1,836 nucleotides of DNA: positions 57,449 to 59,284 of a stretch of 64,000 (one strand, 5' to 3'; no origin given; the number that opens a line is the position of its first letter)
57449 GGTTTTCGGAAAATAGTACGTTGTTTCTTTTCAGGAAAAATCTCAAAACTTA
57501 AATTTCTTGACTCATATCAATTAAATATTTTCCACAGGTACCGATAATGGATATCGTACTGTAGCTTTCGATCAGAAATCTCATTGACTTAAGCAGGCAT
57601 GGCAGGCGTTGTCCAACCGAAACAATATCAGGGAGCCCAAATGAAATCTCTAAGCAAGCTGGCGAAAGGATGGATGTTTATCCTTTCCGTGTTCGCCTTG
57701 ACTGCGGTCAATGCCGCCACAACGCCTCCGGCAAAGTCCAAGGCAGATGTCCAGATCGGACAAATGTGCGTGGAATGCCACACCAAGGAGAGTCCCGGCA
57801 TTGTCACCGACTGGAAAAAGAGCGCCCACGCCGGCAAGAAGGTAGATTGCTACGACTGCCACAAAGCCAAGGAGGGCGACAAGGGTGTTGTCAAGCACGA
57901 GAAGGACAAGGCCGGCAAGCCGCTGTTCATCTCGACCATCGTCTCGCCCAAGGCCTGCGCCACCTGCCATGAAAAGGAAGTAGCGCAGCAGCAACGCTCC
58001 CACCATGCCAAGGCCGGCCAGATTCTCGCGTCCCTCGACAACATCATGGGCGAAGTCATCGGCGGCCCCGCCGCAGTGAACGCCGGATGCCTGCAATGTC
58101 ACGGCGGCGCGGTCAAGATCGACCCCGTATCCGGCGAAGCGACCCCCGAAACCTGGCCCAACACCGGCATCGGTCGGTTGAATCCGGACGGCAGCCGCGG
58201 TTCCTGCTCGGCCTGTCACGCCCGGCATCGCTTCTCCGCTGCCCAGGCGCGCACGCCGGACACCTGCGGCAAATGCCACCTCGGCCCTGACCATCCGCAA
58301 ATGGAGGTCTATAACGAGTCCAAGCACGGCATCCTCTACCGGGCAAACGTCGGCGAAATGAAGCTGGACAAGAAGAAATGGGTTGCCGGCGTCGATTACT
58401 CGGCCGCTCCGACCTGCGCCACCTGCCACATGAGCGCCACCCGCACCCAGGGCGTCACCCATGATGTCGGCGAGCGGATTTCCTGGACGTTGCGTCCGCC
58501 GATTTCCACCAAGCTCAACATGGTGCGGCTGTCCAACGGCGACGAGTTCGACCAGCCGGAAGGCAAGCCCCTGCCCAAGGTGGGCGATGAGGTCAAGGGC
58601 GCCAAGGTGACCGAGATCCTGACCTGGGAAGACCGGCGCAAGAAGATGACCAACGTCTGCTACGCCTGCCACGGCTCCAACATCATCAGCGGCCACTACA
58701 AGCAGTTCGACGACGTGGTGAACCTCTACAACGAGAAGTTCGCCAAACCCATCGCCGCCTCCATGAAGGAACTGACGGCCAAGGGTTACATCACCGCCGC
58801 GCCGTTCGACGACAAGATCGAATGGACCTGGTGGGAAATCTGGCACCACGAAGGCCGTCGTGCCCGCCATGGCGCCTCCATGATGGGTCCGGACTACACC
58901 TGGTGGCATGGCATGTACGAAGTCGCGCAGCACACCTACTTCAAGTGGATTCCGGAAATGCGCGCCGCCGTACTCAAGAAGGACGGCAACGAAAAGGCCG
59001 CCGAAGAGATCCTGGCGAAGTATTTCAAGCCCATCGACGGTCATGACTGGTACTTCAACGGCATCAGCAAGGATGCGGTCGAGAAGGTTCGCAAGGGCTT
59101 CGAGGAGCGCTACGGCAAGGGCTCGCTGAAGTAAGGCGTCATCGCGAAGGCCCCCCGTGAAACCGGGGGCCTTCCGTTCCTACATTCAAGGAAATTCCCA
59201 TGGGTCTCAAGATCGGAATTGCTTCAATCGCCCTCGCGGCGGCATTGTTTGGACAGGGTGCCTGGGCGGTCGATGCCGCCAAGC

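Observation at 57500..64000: Octaheme HAO-family cytochrome heading a napDAGH cluster: candidate NrfA-independent nitrate/nitrite reduction module in a betaproteobacterium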

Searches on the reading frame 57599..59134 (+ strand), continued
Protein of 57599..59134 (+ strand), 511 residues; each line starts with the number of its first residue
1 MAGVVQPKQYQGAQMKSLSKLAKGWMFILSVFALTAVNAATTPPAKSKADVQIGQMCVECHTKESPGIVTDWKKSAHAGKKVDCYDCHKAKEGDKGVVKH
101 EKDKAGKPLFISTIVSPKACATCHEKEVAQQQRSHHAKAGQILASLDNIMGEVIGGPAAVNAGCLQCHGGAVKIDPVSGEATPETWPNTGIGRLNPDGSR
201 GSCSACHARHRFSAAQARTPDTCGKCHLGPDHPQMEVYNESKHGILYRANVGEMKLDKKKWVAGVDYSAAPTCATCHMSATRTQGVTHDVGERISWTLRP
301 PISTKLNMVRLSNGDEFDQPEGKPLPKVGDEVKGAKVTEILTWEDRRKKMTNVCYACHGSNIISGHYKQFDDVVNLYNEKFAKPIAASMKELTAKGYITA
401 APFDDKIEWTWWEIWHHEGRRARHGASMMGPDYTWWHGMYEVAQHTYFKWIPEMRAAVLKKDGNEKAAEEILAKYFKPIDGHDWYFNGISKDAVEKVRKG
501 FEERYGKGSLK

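Call 53: search_protein_families(library=ncbifam, proteins=[L034:9129-9860:+, L030:6951-7652:+, L049:8913-9503:-, L052:319-1638:-, L003:406-2661:+, L003:5945-7924:+, L043:9068-9775:+, L003:13462-14232:+], max_evalue=0.00001)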
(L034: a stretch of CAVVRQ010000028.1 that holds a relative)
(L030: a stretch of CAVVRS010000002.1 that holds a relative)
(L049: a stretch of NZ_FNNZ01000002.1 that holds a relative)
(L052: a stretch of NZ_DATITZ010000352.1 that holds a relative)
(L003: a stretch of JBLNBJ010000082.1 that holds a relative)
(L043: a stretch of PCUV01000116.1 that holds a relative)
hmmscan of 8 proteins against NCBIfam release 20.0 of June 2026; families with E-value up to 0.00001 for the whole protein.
L034:9129-9860:+ (243 aa): 10 families
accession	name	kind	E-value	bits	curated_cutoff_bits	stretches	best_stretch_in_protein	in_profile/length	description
NF006901.0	PRK09392.1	equivalog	2.6e-28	98.9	211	1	21-240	9-220/236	transcriptional activator FtrB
NF050815.1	TransActFtrBCaul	equivalog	5.7e-20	71.6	300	1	21-240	11-222/251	transcriptional activator FtrB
NF050806.1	TransRegFixKCaul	equivalog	2e-10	40.3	300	1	22-233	3-206/215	transcriptional regulator FixK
NF053664.1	TransRegPtrACyano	equivalog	4.8e-09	35.8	300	1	62-227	29-185/196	Crp/Fnr family transcriptional regulator PtrA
TIGR03697.1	NtcA_cyano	equivalog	1.2e-08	34.9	244.95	1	52-239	3-190/193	global nitrogen regulator NtcA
NF008732.0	PRK11753.1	equivalog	1.2e-07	31.5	266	1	34-229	15-208/214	cAMP-activated global transcriptional regulator CRP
NF052518.1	TransRegLdrP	equivalog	1.9e-07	31.3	300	1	44-237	1-184/195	transcriptional regulator LdrP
NF008365.0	PRK11161.1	subfamily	2.3e-07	30.4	228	1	45-241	50-243/250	fumarate/nitrate reduction transcriptional regulator Fnr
TIGR03896.1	cyc_nuc_ocin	subfamily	5.9e-07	29.1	161.05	1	14-153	133-272/317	bacteriocin-type transport-associated protein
NF041163.2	encap_f2b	equivalog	8.1e-06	25.2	400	1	21-135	73-189/450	family 2B encapsulin nanocompartment shell protein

L030:6951-7652:+ (233 aa): 67 families (the best 25 are shown)
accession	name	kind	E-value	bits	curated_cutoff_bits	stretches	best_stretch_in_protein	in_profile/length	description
NF007935.0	PRK10651.1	equivalog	5.9e-59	198.9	250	1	11-228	5-211/216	two-component system response regulator NarL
NF007708.0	PRK10403.1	equivalog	1.1e-44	152.5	343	1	10-226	4-207/215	nitrate/nitrite response regulator protein NarP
NF047785.1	respo_reg_MadR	equivalog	3.2e-39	134.4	300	1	13-232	1-208/209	MadR family response regulator transcription factor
NF052445.1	RespRegMctR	equivalog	4.6e-37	127.4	300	1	12-224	1-196/205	two-component system response regulator MctR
NF011896.0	PRK15369.1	equivalog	7.9e-35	120.4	242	1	13-220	4-197/211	two component system response regulator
NF007018.1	PRK09483.1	equivalog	3.2e-27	95.6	280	1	13-232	2-208/217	UvrY/SirA/GacA family response regulator transcription factor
NF041830.1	RR_TF_ErdR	exception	9.8e-24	84.2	390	1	14-226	3-204/213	response regulator transcription factor ErdR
NF001965.0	PRK00742.1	subfamily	1e-20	74.2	293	1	12-124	3-116/357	chemotaxis-specific protein-glutamate methyltransferase CheB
NF006900.1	PRK09390.1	equivalog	8.9e-19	67.8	255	1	14-221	6-191/203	response regulator FixJ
NF007685.0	PRK10360.1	equivalog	2.6e-18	66.5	258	1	13-149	2-135/196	response regulator transcription factor UhpA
NF007419.0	PRK09958.1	equivalog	1.7e-17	63.7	251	1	16-222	4-193/204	acid-sensing system DNA-binding response regulator EvgA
NF007403.0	PRK09935.1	equivalog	4.1e-17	62.5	271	1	12-230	3-207/210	fimbria biosynthesis transcriptional regulator FimZ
NF041367.1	CheY_Halo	equivalog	6.9e-15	55.4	200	1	15-128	1-112/114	chemotaxis protein CheY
NF009206.0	PRK12555.1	subfamily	1.8e-14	53.5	342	1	13-110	1-99/340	chemotaxis-specific protein-glutamate methyltransferase CheB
NF040689.1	MtrAB_MtrA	equivalog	5e-14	52.2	300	1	15-187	1-161/219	MtrAB system response regulator MtrA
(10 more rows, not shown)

L049:8913-9503:- (196 aa): 1 family
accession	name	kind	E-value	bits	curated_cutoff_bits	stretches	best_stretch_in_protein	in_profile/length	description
NF049874.1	PdsA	exception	1.5e-28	100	330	1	34-195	23-197/198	periplasmic diheme shuttle PdsA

L052:319-1638:- (439 aa): 4 families
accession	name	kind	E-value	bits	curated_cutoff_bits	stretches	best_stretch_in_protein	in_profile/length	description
NF049943.1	SQR_III_seleno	exception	2.5e-27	95.8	525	1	49-368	2-321/406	type III sulfide quinone reductase, selenoprotein subtype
NF042949.2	3PPDioc_HcaD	equivalog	2.4e-10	39.7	450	1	49-151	3-108/386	3-phenylpropionate/cinnamic acid dioxygenase ferredoxin--NAD(+) reductase subunit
TIGR03169.1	Nterm_to_SelD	hypoth_equivalog_domain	2.7e-10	40.1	310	1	50-367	2-315/365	pyridine nucleotide-disulfide oxidoreductase family protein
TIGR03385.1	CoA_CoA_reduc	equivalog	1.5e-06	27.3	578.8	1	49-163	1-125/439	CoA-disulfide reductase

L003:406-2661:+ (751 aa): 8 families
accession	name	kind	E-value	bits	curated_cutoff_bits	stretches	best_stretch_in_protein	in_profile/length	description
NF008184.0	PRK10935.1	equivalog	8.5e-49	166.6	553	1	471-736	303-562/565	nitrate/nitrite two-component system sensor histidine kinase NarQ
NF007896.0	PRK10600.1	equivalog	3.4e-35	121.8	578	1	492-731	347-583/598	nitrate/nitrite two-component system sensor histidine kinase NarX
NF052443.1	SensHisKinMctS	equivalog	6e-24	84.2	700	1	533-736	248-451/457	two-component system sensor histidine kinase MctS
NF008649.0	PRK11644.1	equivalog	8.7e-21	74.2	408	1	534-733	300-496/499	signal transduction histidine-protein kinase/phosphatase UhpB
NF052531.1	Strep_LiaS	equivalog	1.2e-17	64.2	450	1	520-732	119-326/328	envelope stress sensor histidine kinase LiaS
NF047322.1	HK_morpho_MacS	equivalog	2.1e-16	60.1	300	1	504-732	146-367/367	MacS family sensor histidine kinase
NF047786.1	his_kin_MadS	equivalog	1.7e-11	43.9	500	1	522-732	217-434/434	MadS family sensor histidine kinase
TIGR00229.1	sensory_box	domain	2.4e-06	27.7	22.9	1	228-351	1-126/126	PAS domain S-box protein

L003:5945-7924:+ (659 aa): 0 families

L043:9068-9775:+ (235 aa): 10 families
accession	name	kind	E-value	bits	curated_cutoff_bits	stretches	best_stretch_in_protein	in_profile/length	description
NF006901.0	PRK09392.1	equivalog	7.4e-27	94.2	211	1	12-232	9-220/236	transcriptional activator FtrB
NF050815.1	TransActFtrBCaul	equivalog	9.3e-18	64.4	300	1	12-232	11-222/251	transcriptional activator FtrB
NF050806.1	TransRegFixKCaul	equivalog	5.7e-10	38.8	300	1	33-229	23-210/215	transcriptional regulator FixK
NF053664.1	TransRegPtrACyano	equivalog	1.7e-09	37.3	300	1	53-220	29-186/196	Crp/Fnr family transcriptional regulator PtrA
NF052518.1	TransRegLdrP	equivalog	4.3e-09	36.7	300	1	37-230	3-185/195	transcriptional regulator LdrP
TIGR03896.1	cyc_nuc_ocin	subfamily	1.2e-08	34.7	161.05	1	7-139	135-267/317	bacteriocin-type transport-associated protein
TIGR03697.1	NtcA_cyano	equivalog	1.3e-07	31.6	244.95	1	44-231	4-190/193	global nitrogen regulator NtcA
NF008732.0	PRK11753.1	equivalog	2.1e-07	30.6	266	1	31-224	21-211/214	cAMP-activated global transcriptional regulator CRP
NF041163.2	encap_f2b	equivalog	5.8e-07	29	400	1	10-125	71-188/450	family 2B encapsulin nanocompartment shell protein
NF008365.0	PRK11161.1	subfamily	1.5e-06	27.7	228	1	37-233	51-243/250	fumarate/nitrate reduction transcriptional regulator Fnr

L003:13462-14232:+ (256 aa): 0 families

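Call 54: search_protein_representatives(protein=window:57641-59134:+)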
Query: 497 residues. Proteins with E-value up to 0.001 (for the whole library): 1758; up to 1e-10: 915; up to 1e-30: 247. The best 150 are listed.
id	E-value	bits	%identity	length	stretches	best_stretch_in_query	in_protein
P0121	6.2e-218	740.7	67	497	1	37-497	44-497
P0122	2.3e-160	550.8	53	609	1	14-476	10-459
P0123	2.9e-160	550.5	57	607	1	42-476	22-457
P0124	8.6e-129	446.6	52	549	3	161-316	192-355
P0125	1.6e-123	429.3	51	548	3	170-493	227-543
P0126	1.3e-122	426.2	52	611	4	168-293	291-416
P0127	6.3e-120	417.4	50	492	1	40-484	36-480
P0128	1.5e-119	416.2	52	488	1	11-473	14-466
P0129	2.8e-117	408.6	71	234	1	264-497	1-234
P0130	3.2e-117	408.4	53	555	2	167-491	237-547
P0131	5.9e-116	404.3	52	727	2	37-292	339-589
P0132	3.3e-109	382.0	49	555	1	42-472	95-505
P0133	4.4e-107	375.0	50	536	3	97-291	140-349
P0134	1.1e-105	370.3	46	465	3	39-289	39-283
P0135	6.1e-96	338.2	66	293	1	276-482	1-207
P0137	1.3e-94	333.8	46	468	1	41-429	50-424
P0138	3.8e-93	329.0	45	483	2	39-291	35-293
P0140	1.2e-91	324.1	43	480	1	38-452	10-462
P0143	9.0e-89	314.6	47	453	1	28-431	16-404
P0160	1.8e-72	260.8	41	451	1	35-433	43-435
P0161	2.0e-72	260.7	40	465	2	41-300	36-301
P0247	5.5e-47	176.7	38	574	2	68-428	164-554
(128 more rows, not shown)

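Call 56: list_cluster_members(proteins=[P0121, P0122, P0127, P0128, P0134, P0137, P0140, P0143, P0160, P0247])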
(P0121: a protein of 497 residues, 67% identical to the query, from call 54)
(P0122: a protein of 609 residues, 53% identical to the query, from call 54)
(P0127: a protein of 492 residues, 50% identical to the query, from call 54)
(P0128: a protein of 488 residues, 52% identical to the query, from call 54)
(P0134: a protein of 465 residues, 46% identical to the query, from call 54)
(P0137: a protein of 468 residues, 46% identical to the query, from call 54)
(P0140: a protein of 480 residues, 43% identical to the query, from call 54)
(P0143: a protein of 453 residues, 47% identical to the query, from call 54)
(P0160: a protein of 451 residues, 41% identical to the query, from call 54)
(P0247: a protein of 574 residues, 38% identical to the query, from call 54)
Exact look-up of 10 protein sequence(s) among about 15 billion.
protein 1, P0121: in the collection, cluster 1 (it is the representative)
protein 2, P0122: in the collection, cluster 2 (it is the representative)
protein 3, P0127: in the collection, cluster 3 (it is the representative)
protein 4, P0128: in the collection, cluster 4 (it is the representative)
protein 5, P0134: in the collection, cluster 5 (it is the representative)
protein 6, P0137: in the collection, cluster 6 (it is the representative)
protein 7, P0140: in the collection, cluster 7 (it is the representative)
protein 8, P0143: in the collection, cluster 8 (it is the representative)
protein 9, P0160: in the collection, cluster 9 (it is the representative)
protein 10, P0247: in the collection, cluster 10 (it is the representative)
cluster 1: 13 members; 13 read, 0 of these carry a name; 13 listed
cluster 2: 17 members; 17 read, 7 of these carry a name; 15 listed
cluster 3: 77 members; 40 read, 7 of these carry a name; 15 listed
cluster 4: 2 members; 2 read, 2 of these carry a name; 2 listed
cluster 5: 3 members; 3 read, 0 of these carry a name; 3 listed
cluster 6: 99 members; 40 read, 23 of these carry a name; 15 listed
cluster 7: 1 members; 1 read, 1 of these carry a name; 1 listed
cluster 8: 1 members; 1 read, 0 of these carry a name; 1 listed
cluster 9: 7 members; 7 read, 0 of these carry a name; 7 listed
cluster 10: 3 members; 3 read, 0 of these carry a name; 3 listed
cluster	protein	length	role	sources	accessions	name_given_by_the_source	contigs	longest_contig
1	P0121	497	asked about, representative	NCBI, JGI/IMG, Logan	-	-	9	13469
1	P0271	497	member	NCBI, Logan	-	-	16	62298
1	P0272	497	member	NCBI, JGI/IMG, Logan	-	-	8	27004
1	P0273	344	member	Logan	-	-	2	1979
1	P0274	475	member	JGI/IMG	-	-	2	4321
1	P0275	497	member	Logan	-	-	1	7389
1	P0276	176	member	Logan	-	-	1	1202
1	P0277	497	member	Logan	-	-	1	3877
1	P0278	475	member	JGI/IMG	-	-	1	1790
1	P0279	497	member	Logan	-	-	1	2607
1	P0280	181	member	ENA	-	-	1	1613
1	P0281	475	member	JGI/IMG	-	-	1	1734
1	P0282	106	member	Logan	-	-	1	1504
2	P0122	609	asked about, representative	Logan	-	-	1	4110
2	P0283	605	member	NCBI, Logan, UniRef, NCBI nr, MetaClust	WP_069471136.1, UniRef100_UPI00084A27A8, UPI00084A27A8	multiheme c-type cytochrome [Candidatus Marithrix sp. Canyon 246] | multiheme c-type cytochrome n=1 Tax=Candidatus Marithrix sp. Canyon 246 TaxID=1827136 ... | status=active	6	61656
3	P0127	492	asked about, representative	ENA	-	-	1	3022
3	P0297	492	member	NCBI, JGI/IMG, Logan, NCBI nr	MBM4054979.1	MAG: hydroxylamine oxidoreductase [Planctomycetes bacterium] | hydroxylamine oxidoreductase [Planctomycetota bacterium]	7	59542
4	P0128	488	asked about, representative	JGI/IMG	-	hypothetical protein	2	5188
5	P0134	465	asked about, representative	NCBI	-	-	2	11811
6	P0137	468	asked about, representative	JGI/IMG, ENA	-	hypothetical protein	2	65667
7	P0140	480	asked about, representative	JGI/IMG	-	hypothetical protein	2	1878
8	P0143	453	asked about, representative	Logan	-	-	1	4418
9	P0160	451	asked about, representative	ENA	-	-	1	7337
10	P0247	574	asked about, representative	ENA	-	-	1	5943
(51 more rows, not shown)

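Call 57: find_encoding_contigs(protein=P0297, flank=6000, max_places=3)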
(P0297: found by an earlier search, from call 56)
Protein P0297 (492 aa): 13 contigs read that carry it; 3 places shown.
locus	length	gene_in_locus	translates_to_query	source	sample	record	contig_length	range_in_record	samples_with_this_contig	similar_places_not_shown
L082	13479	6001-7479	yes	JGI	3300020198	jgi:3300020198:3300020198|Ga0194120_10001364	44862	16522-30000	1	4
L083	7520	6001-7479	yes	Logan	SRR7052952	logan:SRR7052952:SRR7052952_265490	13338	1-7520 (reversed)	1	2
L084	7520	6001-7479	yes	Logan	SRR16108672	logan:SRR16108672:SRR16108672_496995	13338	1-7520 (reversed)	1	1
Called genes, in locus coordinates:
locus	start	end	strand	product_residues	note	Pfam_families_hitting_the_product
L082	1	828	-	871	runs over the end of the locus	PF00521:DNA_topoisoIV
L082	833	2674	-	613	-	PF02518:HATPase_c (weak), PF00204:DNA_gyraseB, PF01751:Toprim, PF00986:DNA_gyraseB_C (faint)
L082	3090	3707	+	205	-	PF09699:Paired_CXXCH_1 (faint), PF14522:Cytochrome_C7 (faint)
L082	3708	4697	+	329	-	PF12837:Fer4_6 (faint), PF12838:Fer4_7 (weak), PF13247:Fer4_11, PF00037:Fer4 (weak), PF12797:Fer4_2 (weak), PF12838:Fer4_7 (weak), PF13237:Fer4_10, PF13247:Fer4_11, +4 more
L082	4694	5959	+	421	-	PF03916:NrfD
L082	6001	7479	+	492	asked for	PF22113:Mtrc-MtrF_II-IV_dom (faint), PF13435:Cytochrome_C554 (faint), PF14522:Cytochrome_C7 (faint), PF09699:Paired_CXXCH_1 (faint), PF13447:Multi-haem_cyto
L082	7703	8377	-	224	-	PF03853:YjeF_N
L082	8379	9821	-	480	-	PF00224:PK, PF03328:HpcH_HpaI (weak), PF02887:PK_C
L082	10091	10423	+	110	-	-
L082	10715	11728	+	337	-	PF01075:Glyco_transf_9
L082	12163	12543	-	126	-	PF02369:Big_1 (weak)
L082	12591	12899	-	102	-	-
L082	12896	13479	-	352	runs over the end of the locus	-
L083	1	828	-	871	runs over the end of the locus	PF00521:DNA_topoisoIV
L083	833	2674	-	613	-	PF02518:HATPase_c (weak), PF00204:DNA_gyraseB, PF01751:Toprim, PF00986:DNA_gyraseB_C (faint)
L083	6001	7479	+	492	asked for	PF22113:Mtrc-MtrF_II-IV_dom (faint), PF13435:Cytochrome_C554 (faint), PF14522:Cytochrome_C7 (faint), PF09699:Paired_CXXCH_1 (faint), PF13447:Multi-haem_cyto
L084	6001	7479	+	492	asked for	PF22113:Mtrc-MtrF_II-IV_dom (faint), PF13435:Cytochrome_C554 (faint), PF14522:Cytochrome_C7 (faint), PF09699:Paired_CXXCH_1 (faint), PF13447:Multi-haem_cyto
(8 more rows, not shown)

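Call 58: find_encoding_contigs(protein=P0017, flank=10000, max_places=2)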
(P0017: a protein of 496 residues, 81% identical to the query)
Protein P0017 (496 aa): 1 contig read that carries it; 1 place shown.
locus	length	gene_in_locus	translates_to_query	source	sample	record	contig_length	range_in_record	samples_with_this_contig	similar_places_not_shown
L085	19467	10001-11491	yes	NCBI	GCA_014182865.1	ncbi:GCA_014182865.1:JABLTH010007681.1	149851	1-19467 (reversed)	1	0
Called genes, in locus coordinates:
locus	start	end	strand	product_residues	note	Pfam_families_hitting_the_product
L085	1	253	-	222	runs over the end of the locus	-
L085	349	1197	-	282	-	PF01418:HTH_6, PF13580:SIS_2 (faint), PF01380:SIS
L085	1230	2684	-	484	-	PF00479:G6PD_N, PF02781:G6PD_C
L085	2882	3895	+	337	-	PF01547:SBP_bac_1, PF13531:SBP_bac_11, PF13416:SBP_bac_8, PF13343:SBP_bac_6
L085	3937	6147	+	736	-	PF00528:BPD_transp_1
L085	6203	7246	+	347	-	PF00005:ABC_tran, PF13304:AAA_21 (faint), PF08402:TOBE_2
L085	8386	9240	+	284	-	-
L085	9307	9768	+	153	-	-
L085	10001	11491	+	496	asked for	PF09699:Paired_CXXCH_1 (faint), PF13435:Cytochrome_C554 (faint), PF14522:Cytochrome_C7 (faint), PF22113:Mtrc-MtrF_II-IV_dom (faint), PF14537:Cytochrom_c3_2 (faint), PF13447:Multi-haem_cyto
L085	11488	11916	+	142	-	PF13424:TPR_12 (faint), PF13428:TPR_14 (faint), PF00515:TPR_1 (faint), PF07719:TPR_2 (faint), PF13432:TPR_16, PF14559:TPR_19 (weak), PF13432:TPR_16 (weak), PF14559:TPR_19 (weak), +6 more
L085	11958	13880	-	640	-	PF00224:PK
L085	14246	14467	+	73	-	-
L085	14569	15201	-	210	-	PF01810:LysE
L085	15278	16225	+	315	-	PF00923:TAL_FSA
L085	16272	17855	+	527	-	PF00342:PGI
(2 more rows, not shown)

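Call 69: list_cluster_members(proteins=[P0123, P0124, P0125, P0126, P0130, P0131, P0133, P0138, P0161, P0134])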
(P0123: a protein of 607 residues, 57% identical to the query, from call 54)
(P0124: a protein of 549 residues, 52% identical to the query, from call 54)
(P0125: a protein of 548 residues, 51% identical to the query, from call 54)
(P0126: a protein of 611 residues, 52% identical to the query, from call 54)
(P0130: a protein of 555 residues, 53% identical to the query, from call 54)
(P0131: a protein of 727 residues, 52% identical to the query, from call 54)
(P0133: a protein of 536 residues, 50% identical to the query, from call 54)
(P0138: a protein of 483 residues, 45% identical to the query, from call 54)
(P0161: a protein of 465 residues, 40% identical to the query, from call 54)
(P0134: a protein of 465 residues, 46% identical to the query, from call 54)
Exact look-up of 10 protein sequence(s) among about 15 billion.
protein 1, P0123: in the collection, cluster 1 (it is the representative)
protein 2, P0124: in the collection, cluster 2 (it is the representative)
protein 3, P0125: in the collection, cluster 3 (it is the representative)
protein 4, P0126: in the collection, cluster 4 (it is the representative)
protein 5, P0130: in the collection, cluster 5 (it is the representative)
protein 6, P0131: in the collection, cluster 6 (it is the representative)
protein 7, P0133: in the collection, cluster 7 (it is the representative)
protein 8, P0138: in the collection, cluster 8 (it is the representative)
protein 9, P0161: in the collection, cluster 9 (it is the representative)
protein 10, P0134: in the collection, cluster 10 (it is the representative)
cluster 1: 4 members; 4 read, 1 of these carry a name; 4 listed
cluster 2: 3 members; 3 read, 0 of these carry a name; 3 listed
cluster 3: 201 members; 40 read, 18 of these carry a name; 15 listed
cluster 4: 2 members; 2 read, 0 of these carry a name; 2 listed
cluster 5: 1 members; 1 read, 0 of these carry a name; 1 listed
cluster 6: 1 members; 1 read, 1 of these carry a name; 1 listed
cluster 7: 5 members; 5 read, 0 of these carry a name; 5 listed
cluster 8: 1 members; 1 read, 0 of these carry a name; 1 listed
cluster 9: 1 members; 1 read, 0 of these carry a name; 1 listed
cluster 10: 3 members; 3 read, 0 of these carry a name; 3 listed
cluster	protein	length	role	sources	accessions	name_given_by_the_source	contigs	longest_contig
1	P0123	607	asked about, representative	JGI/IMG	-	-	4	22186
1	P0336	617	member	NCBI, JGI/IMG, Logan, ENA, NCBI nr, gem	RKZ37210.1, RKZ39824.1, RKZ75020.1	MAG: cytochrome C552 [Gammaproteobacteria bacterium]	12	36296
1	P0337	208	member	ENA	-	-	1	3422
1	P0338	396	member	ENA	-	-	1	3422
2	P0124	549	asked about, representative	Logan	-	-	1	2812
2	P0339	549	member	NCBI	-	-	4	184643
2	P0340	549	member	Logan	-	-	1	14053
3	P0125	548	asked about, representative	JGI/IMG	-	hydroxylamine dehydrogenase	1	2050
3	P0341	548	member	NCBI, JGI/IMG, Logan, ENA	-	hydroxylamine dehydrogenase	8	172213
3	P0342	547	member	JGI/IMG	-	hydroxylamine dehydrogenase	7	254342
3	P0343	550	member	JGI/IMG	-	hypothetical protein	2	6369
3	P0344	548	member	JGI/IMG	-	hypothetical protein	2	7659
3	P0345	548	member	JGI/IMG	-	hydroxylamine dehydrogenase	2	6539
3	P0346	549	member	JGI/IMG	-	hydroxylamine dehydrogenase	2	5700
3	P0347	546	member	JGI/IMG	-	mono/diheme cytochrome c family protein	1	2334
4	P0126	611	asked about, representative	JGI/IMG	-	-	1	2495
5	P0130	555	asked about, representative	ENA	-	-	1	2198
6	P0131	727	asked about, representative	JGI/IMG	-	hydroxylamine dehydrogenase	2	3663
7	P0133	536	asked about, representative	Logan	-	-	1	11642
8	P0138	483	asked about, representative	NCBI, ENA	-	-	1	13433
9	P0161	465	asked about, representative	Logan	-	-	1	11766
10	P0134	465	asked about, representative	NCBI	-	-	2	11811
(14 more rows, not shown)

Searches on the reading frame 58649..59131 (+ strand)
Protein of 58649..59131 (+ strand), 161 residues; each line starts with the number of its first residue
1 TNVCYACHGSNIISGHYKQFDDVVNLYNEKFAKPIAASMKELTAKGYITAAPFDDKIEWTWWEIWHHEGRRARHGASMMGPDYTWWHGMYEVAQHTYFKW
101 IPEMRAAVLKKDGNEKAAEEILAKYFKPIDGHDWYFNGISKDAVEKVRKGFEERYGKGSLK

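Call 46: search_solved_structures(query=window:58649-59131:+, max_evalue=10, show_alignments=5)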
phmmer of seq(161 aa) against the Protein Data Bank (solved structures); distinct sequences matched with E-value up to 10: 1.
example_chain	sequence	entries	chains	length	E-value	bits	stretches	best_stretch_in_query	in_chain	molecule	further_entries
4qo5_A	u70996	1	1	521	0.019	17.9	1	2-94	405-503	Hypothetical multiheme protein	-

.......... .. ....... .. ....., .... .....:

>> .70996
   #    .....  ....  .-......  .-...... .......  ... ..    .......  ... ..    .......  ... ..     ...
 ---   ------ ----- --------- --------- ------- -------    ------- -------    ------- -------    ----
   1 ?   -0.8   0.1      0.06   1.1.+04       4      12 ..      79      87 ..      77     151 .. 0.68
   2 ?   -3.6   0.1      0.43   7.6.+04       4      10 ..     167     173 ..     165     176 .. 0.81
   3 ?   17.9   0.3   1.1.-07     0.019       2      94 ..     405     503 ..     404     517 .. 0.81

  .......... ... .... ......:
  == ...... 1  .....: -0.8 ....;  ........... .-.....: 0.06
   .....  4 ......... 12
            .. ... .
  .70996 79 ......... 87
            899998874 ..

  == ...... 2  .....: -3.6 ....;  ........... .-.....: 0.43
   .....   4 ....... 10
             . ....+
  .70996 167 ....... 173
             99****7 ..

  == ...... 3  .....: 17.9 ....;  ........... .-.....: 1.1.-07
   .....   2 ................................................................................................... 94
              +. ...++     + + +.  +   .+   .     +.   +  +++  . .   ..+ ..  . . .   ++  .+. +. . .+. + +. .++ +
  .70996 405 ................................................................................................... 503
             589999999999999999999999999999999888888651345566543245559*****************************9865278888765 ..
